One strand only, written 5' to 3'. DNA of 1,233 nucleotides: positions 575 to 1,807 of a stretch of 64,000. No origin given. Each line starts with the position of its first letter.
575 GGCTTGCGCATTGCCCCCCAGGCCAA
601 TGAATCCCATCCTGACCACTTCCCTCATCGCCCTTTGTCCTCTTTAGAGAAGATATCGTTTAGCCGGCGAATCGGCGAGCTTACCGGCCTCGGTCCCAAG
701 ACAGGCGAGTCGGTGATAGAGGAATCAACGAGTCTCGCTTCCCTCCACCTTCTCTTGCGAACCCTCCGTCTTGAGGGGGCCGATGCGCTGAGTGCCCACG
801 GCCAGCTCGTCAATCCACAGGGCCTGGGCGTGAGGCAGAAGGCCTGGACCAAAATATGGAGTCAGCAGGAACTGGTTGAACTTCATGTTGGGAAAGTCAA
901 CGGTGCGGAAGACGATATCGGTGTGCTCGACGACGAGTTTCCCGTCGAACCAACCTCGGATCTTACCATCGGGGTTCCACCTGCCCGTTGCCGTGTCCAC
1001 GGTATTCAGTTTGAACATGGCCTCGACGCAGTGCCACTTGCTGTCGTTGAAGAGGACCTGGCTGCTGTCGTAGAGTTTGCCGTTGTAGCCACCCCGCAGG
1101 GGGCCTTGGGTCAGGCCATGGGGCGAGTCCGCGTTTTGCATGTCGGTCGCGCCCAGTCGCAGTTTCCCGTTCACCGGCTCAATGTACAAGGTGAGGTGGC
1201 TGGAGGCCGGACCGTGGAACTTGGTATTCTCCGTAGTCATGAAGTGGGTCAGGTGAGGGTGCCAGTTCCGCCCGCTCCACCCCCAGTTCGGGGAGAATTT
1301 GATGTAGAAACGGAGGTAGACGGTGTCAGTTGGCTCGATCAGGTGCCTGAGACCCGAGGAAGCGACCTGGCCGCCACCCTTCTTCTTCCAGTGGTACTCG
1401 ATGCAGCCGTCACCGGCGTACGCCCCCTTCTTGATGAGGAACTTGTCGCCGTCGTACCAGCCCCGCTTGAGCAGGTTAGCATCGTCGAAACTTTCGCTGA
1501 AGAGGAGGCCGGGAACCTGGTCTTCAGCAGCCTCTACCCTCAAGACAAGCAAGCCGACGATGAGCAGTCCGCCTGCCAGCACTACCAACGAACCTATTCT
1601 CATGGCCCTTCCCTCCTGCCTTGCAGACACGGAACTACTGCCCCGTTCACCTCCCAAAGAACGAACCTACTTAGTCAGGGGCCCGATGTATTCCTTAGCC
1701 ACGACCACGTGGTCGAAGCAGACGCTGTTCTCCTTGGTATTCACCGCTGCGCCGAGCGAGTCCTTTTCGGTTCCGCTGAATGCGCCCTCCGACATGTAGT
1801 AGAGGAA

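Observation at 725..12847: Twelve-gene, 12-kb co-directional array: 11 tandem secreted paralogs of an unrecognised family plus one CN-hydrolase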

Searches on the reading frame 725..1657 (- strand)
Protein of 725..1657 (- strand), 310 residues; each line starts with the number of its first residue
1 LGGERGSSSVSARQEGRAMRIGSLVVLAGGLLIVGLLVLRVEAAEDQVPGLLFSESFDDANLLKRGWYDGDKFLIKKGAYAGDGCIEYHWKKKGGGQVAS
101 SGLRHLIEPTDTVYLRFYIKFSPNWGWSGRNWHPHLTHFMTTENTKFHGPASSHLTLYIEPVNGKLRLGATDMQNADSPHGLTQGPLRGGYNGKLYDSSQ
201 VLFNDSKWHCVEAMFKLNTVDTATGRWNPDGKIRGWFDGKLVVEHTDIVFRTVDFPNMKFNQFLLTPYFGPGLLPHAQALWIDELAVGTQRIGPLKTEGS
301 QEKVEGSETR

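Call 3: search_protein_families(library=pfam, proteins=[window:725-1657:-], max_evalue=1)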
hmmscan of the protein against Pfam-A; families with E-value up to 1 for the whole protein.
window:725-1657:- (310 aa): 2 families
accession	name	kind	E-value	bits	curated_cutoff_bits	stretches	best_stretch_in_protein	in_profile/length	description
PF14099.13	Polysacc_lyase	-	7.4e-05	23.2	29.9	1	99-259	51-190/210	Polysaccharide lyase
PF21294.4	Polysacc_lyase_14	-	0.00033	20.9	27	1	198-270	132-196/215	Polysaccharide lyase 14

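Call 4: search_protein_families(library=ncbifam, proteins=[window:725-1657:-], max_evalue=1)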
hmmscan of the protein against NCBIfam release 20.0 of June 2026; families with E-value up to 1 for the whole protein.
window:725-1657:- (310 aa): 0 families

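Call 6: search_solved_structures(query=A1, max_evalue=10, show_alignments=3)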
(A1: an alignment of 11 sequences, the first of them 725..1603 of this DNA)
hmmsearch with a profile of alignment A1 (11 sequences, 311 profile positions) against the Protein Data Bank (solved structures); distinct sequences matched with E-value up to 10: 11.
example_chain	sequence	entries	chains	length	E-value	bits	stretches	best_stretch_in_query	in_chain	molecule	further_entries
6kcw_A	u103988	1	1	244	4.9e-05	26.2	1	184-292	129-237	Alginate lyase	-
6kzk_A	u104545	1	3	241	5.1e-05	26.1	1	183-292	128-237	Alginate lyase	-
6kcv_B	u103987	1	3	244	0.00051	22.8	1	200-292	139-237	Alginate lyase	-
5gmt_A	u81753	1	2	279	0.00085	22.1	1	186-277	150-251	Alginate lyase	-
8q2a_A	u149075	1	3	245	0.0059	19.3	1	56-147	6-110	Putative lipoprotein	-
4c1w_A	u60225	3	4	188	0.0095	18.7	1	167-251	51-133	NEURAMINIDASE | SIALIDASE A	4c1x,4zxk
3zyp_A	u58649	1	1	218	0.015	18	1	57-148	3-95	CIP1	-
3a0n_A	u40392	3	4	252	0.052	16.3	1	196-283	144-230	VAL-1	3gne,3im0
2zzj_A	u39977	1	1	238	0.24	14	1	212-295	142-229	Glucuronan lyase A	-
1oi4_A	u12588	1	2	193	0.62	12.7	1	46-134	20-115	HYPOTHETICAL PROTEIN YHBO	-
6zu5_LZ0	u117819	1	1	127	0.84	12.3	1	38-78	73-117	eL27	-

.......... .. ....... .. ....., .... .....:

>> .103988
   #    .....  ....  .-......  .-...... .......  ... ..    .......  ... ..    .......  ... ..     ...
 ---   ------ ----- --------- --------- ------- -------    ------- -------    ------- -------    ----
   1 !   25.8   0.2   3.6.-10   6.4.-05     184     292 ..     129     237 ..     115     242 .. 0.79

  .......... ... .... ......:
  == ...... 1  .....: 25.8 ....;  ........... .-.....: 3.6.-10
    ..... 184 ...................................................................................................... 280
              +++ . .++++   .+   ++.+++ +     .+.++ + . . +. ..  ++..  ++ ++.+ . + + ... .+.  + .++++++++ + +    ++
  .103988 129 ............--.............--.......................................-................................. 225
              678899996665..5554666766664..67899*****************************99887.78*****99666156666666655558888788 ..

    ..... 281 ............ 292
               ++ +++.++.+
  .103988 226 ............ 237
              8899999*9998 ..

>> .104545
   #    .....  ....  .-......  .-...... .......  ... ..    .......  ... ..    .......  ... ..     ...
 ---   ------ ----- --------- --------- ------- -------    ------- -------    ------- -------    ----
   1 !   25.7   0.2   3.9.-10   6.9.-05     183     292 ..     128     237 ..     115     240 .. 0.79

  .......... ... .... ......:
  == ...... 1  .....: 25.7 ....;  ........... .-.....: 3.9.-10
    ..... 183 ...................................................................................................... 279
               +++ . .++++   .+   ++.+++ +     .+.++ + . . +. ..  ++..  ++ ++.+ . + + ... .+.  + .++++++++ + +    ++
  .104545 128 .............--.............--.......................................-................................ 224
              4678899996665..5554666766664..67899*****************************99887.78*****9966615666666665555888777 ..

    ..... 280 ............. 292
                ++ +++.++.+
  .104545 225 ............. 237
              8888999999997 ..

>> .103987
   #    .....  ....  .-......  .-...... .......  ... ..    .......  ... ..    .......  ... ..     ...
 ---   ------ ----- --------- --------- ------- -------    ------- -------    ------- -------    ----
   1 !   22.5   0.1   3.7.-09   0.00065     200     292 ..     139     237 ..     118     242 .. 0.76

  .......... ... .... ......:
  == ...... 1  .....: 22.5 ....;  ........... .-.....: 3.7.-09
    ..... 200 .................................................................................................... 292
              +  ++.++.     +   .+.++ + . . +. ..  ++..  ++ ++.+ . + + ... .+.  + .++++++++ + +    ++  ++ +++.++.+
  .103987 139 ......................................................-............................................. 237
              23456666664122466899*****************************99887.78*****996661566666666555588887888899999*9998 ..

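Call 7: find_homologous_proteins(query=A1, max_evalue=0.001)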
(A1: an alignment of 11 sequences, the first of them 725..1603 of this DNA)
Query A1 (11 sequences) (292 aa, profile of the alignment): 1552 proteins with E <= 0.001 among 8000 candidates; the best 120 are listed.
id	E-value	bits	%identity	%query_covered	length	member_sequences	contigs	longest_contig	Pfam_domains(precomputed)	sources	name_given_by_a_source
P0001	2.8e-135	469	71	86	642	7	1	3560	PF14099.14,PF21294.5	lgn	-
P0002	6.3e-135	468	72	84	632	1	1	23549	PF14099.14,PF21294.5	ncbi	-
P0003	9.2e-132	457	63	87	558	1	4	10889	PF21294.5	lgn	-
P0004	3.0e-131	456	69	87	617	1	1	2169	PF14099.14,PF21294.5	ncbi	-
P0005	6.9e-120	418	64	86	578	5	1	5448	-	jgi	jgi:hypothetical protein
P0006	9.5e-99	349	44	31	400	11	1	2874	-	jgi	-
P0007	2.4e-97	344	30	33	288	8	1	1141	-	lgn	-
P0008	2.0e-92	328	33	30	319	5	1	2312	-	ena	-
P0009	1.8e-91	325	23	34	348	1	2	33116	-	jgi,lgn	jgi:hypothetical protein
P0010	3.0e-89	318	25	86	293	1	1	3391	-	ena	-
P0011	3.2e-87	311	25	87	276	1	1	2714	-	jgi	-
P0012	5.0e-85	304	27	46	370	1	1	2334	PF21294.5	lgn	-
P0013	3.8e-84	301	25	84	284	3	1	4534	-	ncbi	-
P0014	1.9e-82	295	20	85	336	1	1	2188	-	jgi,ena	-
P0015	3.7e-82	294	27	89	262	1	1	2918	-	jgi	jgi:hypothetical protein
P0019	2.8e-78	282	26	87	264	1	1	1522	PF21294.5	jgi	-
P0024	6.8e-74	267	25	45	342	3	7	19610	PF21294.5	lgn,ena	-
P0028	7.3e-64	234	23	85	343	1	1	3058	PF21294.5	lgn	-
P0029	1.5e-63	233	22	85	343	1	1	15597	PF21294.5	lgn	-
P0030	4.2e-63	232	24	85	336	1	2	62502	PF21294.5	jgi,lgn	jgi:hypothetical protein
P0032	2.7e-62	229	24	75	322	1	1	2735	PF21294.5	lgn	-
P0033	2.9e-62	229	31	30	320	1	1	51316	PF21294.5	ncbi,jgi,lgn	jgi:hypothetical protein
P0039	6.2e-61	225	28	37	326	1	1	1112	PF21294.5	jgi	jgi:hypothetical protein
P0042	3.0e-60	222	22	86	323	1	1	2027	PF21294.5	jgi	jgi:hypothetical protein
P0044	3.4e-60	222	23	75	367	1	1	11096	PF21294.5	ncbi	-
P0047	1.0e-59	221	23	85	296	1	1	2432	-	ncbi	-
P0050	1.5e-59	220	30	31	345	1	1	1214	-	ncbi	-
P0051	1.6e-59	220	22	85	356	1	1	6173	PF21294.5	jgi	jgi:hypothetical protein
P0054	5.1e-59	218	26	30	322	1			PF21294.5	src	-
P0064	2.0e-58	216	28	37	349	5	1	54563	PF21294.5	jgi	-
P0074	4.8e-57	212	21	70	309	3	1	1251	PF21294.5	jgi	jgi:hypothetical protein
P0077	7.8e-57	211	24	85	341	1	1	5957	-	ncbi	-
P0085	5.2e-56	208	22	85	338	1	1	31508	PF21294.5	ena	-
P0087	9.8e-56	208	22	65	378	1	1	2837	PF21294.5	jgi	jgi:hypothetical protein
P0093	2.2e-55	206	23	65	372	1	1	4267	PF21294.5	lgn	-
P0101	1.7e-54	204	21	85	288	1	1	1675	PF21294.5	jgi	jgi:hypothetical protein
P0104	6.0e-54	202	25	30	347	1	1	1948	PF21294.5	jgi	jgi:hypothetical protein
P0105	9.2e-54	201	24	87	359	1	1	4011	-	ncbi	-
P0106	1.2e-53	201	28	32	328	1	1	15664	PF21294.5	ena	-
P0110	5.5e-52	195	31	32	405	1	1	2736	PF21294.5,PF13860.13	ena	-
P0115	2.7e-47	180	85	95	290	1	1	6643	-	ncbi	-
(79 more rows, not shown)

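Call 9: find_related_loci(query=A1, collection=genome_contigs, flank=10000)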
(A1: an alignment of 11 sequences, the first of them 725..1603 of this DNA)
Query A1 (292 aa) in genome_contigs; peptide patterns used: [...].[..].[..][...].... (x = any residue, [..] = any of these).
313 stretches matched a pattern; 156 encode a relative of the query (tblastn E <= 1e-3); the best 80 are kept; 80 distinct loci.
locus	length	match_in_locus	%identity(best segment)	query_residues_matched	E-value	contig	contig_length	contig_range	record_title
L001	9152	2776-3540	70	25-279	4e-125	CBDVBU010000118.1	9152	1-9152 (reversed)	MAG TPA_asm: uncultured Phycisphaerae bacterium isolate SRR22302362_metabat2_72 genome assembly, contig: ERZ25746724.413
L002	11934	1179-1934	71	25-275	1e-123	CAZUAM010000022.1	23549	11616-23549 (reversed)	MAG TPA_asm: uncultured Planctomycetaceae bacterium isolate binchicken_co262_366 genome assembly, contig: NODE_2144_leng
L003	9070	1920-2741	59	3-277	5e-109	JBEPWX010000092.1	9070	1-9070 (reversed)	MAG: Mariniphaga sp. isolate 01_S196.semibin_refined.147 NODE_3956_length_9070_cov_1.477245:0-9070, whole genome shotgun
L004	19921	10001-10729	64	33-275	6e-108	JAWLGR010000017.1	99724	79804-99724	MAG: Mariniphaga sp. isolate 30dZY2.bin.126 NODE_387_length_99724_cov_5.665465, whole genome shotgun sequence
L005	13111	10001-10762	32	31-278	2e-28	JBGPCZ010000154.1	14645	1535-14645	MAG: Planctomycetota bacterium isolate OBJ_0618_050_37 k141_942005_length_14645_cov_11.0000, whole genome shotgun sequen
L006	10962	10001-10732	28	31-282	2e-17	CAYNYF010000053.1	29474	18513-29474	MAG TPA_asm: uncultured Planctomycetaceae bacterium isolate SRP214966_co5_363 genome assembly, contig: NODE_1007_length_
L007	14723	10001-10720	28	31-277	1e-15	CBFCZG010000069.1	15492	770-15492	MAG TPA_asm: uncultured Phycisphaerae bacterium isolate SRR6194934_binner13_Refined_19 genome assembly, contig: ERZ78139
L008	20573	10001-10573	27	90-284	3e-15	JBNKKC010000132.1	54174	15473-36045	MAG: Desulfobacteraceae bacterium isolate H1H2.bin.5.orig k141_818864, whole genome shotgun sequence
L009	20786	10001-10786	25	28-277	9e-14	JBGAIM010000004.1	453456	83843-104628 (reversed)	MAG: Limisphaerales bacterium isolate MAG_AAO_H125.05 AAOH125-5_opera_contig_71, whole genome shotgun sequence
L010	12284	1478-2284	25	24-280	1e-13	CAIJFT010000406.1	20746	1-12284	MAG: uncultured Opitutae bacterium isolate Ki3-D2_bin-2221 genome assembly, contig: bin-2221:406/469, whole genome shotg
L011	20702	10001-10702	27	31-277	5e-13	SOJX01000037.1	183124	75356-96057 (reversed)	MAG: Planctomycetota bacterium isolate E44_bin39 NODE_2_length_183124_cov_8.112154, whole genome shotgun sequence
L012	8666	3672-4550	25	2-292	8e-13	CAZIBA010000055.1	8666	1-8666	MAG TPA_asm: uncultured Planctomycetota bacterium isolate binchicken_co89_540 genome assembly, contig: NODE_16861_length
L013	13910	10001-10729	25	23-277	9e-13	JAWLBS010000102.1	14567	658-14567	MAG: Phycisphaerae bacterium isolate 15dZY3.bin.115 NODE_4417_length_14567_cov_8.223873, whole genome shotgun sequence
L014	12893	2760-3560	25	24-278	1e-12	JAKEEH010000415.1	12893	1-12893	MAG: Limisphaerales bacterium isolate PMV_1.23 PMV_1.23.k101_1000968, whole genome shotgun sequence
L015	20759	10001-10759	27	31-277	3e-12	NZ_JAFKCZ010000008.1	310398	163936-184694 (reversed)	Parahaliea mediterranea strain TN14-10 TN14-10_ctg008, whole genome shotgun sequence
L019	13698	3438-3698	38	184-277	5e-11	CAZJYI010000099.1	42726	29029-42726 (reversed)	MAG TPA_asm: uncultured Victivallales bacterium isolate binchicken_co97_160 genome assembly, contig: NODE_3479_length_42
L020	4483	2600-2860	36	185-278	8e-11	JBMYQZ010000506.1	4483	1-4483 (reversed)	MAG: Limisphaerales bacterium isolate ME_XS_2303_bin_8 ME_XS_2303_bin_8_625, whole genome shotgun sequence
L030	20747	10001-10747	25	31-277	7e-10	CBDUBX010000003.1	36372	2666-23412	MAG TPA_asm: uncultured Burkholderiales bacterium isolate ERR2431955_maxbin2_8 genome assembly, contig: ERZ23878311.429,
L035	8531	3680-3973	34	185-290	1e-9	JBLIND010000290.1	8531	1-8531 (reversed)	MAG: Candidatus Omnitrophota bacterium isolate 3300053785_28 Ga0535658_0025510, whole genome shotgun sequence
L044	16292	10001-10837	23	28-276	5e-9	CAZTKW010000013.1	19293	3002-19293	MAG TPA_asm: uncultured Pirellulales bacterium isolate SRP214966_co5_288 genome assembly, contig: NODE_2274_length_19293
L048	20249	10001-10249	33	188-277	9e-9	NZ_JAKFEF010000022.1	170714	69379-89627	MAG: Aromatoleum sp. isolate LC066 contig-124_29, whole genome shotgun sequence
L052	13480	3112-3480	29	171-292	1e-8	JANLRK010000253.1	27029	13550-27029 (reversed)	MAG: Pirellula sp. isolate OTE_38_concoct_143_sub OTE_38_k141_3238428, whole genome shotgun sequence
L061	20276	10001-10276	31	178-276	8e-8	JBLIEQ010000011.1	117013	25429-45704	MAG: Motiliproteus sp. isolate 3300053697_45 Ga0535652_0000154, whole genome shotgun sequence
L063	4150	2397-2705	32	181-279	7e-8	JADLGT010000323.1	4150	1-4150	MAG: Bacteroidia bacterium isolate SJ452 c_000001611333, whole genome shotgun sequence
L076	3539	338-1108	24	33-290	3e-7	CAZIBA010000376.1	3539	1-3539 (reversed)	MAG TPA_asm: uncultured Planctomycetota bacterium isolate binchicken_co89_540 genome assembly, contig: NODE_60157_length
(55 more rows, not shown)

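Call 20: search_protein_representatives(alignment_id=A1)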
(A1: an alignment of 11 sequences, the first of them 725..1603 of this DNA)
Query: 11 sequences, 311 profile positions. Proteins with E-value up to 0.001 (for the whole library): 9607; up to 1e-10: 3802; up to 1e-30: 790. The best 150 are listed.
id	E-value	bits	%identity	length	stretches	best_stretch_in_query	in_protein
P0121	4.5e-124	430.4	-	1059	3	55-295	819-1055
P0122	4.5e-100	351.5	-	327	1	11-310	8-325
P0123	2.5e-99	349.1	-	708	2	12-306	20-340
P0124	2.8e-96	339.1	-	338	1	7-305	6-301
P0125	2.2e-94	332.9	-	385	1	21-304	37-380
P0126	3.3e-94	332.3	-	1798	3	50-292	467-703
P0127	9.2e-94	330.8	-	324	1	7-305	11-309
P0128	1.9e-92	326.5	-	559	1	33-304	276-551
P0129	8.2e-92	324.4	-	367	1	2-305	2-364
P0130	2.4e-91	322.9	-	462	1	14-305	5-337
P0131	6.6e-91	321.4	-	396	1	12-306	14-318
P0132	5.7e-89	315.1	-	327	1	7-306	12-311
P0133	4.3e-88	312.2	-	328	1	6-305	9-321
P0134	4.6e-88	312.1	-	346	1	36-305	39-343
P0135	2.5e-87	309.7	-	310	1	13-300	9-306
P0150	1.7e-82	293.8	-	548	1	30-300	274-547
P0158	9.8e-80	284.7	-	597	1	20-302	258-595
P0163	3.0e-78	279.8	-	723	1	25-302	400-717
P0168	1.3e-76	274.5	-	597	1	25-301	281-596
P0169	1.3e-76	274.4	-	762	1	31-302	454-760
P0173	7.7e-76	271.9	-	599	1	36-302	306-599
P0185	1.8e-73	264.2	-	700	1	36-302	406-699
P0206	1.8e-70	254.3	-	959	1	30-305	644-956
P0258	4.8e-62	226.6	-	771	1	31-305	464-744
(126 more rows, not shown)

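Call 30: list_cluster_members(proteins=[P0002, P0004, P0013, P0033, P0044, P0047, P0050, P0077, P0105, P0115])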
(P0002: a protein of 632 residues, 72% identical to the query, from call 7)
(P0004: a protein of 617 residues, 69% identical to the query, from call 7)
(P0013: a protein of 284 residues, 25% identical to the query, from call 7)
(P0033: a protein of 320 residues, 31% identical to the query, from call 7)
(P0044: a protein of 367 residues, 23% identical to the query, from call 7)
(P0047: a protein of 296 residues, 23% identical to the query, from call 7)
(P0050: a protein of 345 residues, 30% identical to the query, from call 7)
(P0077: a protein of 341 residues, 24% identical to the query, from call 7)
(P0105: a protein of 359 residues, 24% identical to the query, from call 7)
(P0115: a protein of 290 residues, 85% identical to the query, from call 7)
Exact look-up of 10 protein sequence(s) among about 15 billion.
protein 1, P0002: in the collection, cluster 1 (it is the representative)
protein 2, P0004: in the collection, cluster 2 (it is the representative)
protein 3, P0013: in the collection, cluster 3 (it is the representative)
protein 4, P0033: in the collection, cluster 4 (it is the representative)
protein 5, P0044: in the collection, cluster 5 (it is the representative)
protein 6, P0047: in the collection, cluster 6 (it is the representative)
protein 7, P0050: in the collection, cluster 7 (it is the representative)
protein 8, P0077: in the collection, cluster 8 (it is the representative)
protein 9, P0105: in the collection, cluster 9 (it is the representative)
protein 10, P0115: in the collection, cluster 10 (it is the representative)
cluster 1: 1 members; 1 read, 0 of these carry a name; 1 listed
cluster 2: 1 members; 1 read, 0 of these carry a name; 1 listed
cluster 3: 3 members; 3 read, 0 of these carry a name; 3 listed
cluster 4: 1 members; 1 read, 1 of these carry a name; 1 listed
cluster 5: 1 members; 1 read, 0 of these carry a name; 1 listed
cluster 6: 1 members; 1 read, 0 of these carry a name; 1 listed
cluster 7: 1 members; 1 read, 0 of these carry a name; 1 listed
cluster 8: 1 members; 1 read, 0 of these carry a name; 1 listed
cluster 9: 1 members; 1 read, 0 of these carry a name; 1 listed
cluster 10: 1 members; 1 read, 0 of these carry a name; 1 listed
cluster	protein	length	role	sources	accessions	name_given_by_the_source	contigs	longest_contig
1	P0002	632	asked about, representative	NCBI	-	-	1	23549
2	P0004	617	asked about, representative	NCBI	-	-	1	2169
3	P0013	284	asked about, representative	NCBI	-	-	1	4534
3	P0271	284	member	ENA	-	-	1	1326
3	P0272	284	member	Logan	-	-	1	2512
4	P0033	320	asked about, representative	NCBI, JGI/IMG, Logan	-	hypothetical protein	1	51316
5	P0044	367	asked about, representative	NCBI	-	-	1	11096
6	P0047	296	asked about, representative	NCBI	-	-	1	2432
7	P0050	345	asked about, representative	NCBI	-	-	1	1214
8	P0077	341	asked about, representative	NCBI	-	-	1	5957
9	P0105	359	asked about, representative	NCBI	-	-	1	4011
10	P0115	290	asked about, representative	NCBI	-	-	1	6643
